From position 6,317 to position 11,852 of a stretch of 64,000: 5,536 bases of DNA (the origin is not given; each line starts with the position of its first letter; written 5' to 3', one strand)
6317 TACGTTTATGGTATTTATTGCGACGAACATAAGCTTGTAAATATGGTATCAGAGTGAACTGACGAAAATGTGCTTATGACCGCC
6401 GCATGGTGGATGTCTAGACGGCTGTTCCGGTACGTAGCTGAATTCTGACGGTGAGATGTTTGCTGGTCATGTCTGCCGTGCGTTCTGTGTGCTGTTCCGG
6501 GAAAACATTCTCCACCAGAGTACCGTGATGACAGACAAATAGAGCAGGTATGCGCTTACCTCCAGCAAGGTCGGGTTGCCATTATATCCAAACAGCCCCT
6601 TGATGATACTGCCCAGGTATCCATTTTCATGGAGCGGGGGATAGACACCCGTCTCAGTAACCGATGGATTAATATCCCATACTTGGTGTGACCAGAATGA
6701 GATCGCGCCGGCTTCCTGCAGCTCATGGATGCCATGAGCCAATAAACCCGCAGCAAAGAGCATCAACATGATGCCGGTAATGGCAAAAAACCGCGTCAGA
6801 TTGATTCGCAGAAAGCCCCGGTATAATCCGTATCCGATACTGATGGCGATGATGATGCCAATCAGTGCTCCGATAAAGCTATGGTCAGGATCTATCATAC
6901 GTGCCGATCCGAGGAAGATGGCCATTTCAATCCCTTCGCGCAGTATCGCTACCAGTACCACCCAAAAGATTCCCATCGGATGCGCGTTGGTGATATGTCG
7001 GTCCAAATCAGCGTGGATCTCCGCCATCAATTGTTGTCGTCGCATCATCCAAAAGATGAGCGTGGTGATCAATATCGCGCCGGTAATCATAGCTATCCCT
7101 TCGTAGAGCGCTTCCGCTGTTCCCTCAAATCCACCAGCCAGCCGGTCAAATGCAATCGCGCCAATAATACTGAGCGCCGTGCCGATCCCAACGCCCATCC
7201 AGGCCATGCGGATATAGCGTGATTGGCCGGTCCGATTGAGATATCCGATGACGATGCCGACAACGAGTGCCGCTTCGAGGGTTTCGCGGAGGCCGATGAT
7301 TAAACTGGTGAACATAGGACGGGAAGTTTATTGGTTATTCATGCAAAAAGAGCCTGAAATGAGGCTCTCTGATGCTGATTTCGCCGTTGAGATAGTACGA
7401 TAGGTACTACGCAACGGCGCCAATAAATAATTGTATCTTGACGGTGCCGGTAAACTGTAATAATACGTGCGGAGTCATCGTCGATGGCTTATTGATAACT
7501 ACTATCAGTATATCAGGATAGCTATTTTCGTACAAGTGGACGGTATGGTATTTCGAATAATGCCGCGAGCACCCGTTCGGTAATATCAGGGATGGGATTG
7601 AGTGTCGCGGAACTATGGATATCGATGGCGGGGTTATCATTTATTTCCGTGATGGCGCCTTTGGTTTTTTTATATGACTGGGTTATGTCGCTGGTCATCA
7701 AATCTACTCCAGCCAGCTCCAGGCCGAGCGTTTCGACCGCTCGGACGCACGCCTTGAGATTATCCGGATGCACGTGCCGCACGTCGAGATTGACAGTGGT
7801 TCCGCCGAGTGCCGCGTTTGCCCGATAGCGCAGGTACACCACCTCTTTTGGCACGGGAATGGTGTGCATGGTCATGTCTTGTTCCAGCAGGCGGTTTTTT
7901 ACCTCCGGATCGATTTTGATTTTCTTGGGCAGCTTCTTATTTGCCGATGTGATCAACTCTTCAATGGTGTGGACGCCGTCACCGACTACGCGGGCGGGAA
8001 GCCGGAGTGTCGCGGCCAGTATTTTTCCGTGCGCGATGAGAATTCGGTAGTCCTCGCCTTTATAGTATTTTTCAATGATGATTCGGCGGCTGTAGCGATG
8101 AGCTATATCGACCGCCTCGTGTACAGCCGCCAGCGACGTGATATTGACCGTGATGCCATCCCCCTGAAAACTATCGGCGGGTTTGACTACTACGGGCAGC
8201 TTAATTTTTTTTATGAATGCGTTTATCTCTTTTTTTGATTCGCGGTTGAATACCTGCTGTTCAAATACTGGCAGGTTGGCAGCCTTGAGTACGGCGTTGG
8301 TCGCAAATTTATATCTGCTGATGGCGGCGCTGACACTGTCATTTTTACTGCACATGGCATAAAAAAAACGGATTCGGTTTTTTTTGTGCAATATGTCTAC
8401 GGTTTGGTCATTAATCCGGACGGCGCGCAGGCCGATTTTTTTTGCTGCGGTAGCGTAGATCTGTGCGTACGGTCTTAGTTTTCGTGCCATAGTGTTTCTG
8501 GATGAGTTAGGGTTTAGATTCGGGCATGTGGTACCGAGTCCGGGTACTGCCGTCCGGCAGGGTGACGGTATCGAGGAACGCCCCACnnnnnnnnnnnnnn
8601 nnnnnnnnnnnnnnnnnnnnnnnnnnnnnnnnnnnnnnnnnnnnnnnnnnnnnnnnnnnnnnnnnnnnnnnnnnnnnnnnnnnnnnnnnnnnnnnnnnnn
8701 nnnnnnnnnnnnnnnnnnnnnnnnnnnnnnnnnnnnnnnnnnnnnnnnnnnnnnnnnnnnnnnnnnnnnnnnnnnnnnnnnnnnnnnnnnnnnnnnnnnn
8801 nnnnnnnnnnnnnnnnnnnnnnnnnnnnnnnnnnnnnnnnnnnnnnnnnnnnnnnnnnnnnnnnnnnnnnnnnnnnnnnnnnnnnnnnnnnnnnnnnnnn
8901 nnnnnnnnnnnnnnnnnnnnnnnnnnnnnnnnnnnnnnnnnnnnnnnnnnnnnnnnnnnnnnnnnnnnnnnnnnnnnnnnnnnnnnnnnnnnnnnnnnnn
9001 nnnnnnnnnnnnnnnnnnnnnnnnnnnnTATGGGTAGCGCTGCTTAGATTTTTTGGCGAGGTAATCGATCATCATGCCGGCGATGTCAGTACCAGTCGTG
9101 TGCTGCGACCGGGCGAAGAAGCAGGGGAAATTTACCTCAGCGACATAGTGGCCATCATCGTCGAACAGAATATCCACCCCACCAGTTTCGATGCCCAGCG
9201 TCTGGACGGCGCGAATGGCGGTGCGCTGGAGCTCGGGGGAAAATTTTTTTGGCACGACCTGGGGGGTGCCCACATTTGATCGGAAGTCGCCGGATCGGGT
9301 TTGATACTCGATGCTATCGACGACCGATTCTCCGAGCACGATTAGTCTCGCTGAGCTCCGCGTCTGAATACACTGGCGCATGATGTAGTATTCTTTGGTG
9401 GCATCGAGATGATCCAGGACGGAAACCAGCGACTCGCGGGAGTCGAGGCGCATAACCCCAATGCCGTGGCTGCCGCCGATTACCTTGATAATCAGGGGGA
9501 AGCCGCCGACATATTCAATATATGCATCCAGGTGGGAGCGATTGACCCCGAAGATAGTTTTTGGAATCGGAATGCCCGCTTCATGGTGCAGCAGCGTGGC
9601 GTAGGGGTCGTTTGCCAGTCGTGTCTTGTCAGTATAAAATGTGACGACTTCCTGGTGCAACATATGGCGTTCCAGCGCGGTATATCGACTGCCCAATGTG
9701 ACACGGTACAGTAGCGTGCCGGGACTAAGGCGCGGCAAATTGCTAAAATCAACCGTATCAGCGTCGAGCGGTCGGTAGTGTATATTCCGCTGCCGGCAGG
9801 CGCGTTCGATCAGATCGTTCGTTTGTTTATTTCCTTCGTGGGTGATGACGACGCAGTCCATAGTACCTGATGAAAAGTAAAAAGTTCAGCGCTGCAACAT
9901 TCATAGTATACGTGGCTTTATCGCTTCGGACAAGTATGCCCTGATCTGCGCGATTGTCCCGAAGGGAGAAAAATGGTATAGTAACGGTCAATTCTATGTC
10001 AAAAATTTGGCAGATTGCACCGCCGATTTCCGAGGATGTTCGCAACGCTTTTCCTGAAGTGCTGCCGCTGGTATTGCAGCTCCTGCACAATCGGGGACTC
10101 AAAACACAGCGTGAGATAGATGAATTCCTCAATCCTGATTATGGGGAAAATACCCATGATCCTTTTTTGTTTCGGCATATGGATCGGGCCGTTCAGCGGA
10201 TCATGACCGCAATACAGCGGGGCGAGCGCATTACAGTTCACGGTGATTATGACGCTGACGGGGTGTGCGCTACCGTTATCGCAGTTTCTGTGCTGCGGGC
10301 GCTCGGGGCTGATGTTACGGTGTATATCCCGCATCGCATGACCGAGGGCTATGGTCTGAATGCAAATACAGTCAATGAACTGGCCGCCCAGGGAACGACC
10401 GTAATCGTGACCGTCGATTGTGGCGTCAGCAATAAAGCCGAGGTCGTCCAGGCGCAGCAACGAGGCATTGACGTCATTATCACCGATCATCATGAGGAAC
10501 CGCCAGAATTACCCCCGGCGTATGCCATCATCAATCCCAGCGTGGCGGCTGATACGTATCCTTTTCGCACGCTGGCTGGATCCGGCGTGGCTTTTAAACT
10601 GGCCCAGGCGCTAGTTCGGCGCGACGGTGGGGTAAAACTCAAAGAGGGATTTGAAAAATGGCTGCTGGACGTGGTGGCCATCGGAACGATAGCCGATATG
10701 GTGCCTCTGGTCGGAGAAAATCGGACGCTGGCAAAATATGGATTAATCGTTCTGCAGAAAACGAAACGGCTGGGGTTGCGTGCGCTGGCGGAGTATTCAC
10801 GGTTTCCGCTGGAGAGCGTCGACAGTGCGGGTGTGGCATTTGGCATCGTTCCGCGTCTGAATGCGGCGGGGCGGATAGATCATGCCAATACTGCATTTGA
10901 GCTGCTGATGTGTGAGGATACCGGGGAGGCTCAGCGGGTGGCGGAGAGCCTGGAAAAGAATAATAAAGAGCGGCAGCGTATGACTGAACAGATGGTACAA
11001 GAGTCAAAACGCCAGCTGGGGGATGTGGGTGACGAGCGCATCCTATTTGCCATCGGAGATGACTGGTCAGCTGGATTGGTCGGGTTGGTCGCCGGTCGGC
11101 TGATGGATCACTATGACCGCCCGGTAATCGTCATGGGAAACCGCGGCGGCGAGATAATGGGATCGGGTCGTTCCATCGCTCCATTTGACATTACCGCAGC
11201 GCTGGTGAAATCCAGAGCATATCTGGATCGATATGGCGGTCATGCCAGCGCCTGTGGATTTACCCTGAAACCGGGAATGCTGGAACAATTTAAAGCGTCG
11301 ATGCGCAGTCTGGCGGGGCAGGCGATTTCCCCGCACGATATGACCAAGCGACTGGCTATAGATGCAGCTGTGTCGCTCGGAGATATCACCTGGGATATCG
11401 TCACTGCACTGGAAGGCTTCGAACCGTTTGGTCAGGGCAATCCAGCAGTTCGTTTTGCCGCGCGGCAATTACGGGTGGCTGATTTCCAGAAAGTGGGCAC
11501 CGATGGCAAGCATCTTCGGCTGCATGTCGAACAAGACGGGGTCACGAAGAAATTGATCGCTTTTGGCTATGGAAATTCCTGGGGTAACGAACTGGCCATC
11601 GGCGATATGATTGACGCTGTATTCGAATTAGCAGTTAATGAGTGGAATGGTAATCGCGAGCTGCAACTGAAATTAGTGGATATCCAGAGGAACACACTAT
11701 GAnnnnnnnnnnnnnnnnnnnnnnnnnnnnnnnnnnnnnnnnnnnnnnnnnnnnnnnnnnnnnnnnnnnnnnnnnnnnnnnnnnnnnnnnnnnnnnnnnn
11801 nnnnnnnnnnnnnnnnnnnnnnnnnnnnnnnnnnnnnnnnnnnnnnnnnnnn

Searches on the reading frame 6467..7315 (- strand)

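Call 46: search_protein_families(library=pfam, proteins=[window:6467-7315:-], max_evalue=0.01)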
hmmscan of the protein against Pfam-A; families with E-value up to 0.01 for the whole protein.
window:6467-7315:- (282 aa): 1 family
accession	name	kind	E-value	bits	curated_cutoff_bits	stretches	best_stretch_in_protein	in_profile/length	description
PF03239.20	FTR1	-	6.8e-48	163.8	25.3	1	1-269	1-275/284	Iron permease FTR1 family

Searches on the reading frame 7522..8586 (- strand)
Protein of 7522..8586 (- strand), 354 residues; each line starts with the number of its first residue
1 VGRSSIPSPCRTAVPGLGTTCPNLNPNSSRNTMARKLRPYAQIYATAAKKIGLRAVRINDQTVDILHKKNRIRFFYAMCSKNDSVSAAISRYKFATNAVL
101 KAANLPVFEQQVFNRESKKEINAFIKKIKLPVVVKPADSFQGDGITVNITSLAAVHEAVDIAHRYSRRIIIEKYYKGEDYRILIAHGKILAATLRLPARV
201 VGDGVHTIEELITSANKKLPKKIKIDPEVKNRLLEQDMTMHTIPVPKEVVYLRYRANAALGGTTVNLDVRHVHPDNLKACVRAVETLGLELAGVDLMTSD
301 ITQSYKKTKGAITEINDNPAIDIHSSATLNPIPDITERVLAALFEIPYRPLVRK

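Call 46: search_protein_families(library=pfam, proteins=[window:7522-8586:-], max_evalue=0.01)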
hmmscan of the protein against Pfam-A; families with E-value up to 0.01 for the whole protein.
window:7522-8586:- (354 aa): 6 families
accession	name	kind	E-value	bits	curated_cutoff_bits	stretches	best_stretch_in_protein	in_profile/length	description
PF07478.18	Dala_Dala_lig_C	-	2.8e-09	37.2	24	1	100-233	2-138/204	D-ala D-ala ligase C-terminus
PF08443.16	RimK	-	2.5e-07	30.9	21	1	93-195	4-105/188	RimK-like ATP-grasp domain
PF02955.21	GSH-S_ATP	-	6.8e-07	29.3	23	1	110-198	13-105/175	Prokaryotic glutathione synthetase, ATP-grasp domain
PF02786.22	CPSase_L_D2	-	0.0011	19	19.8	1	96-176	5-90/211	Carbamoyl-phosphate synthase L chain, ATP binding domain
PF02222.28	ATP-grasp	-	0.0028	17.8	27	1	100-174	3-75/179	ATP-grasp domain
PF14397.11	ATPgrasp_ST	-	0.0031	17.2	31.4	0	93-148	22-79/278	Sugar-transfer associated ATP-grasp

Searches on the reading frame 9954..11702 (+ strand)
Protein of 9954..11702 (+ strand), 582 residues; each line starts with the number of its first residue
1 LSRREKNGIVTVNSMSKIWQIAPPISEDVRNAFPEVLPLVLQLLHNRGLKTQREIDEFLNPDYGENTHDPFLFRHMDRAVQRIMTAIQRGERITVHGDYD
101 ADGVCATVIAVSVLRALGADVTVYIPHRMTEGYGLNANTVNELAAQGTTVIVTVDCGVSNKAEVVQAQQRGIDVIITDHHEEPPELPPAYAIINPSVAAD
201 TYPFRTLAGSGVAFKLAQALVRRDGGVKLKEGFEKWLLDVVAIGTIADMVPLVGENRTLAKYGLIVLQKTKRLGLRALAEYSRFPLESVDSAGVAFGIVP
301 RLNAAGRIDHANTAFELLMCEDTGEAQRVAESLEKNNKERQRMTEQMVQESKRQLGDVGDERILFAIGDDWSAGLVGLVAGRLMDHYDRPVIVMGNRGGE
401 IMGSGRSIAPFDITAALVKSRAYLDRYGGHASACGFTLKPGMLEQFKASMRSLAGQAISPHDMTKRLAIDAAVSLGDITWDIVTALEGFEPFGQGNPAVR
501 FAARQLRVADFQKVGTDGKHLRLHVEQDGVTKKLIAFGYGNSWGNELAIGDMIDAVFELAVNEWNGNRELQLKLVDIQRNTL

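Call 28: search_protein_families(library=pfam, proteins=[window:9954-11702:+], max_evalue=0.01)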
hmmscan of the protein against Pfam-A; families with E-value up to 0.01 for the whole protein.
window:9954-11702:+ (582 aa): 3 families
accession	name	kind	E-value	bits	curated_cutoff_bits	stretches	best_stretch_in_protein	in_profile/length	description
PF17768.7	RecJ_OB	-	5.5e-28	97.6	27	1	469-576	1-107/107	RecJ OB domain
PF01368.27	DHH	-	2.5e-26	92.8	28.1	1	92-245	1-125/125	DHH family, N-terminal domain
PF02272.25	DHHA1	-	4.2e-11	43.6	25.9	1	363-453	4-99/102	DHHA1 domain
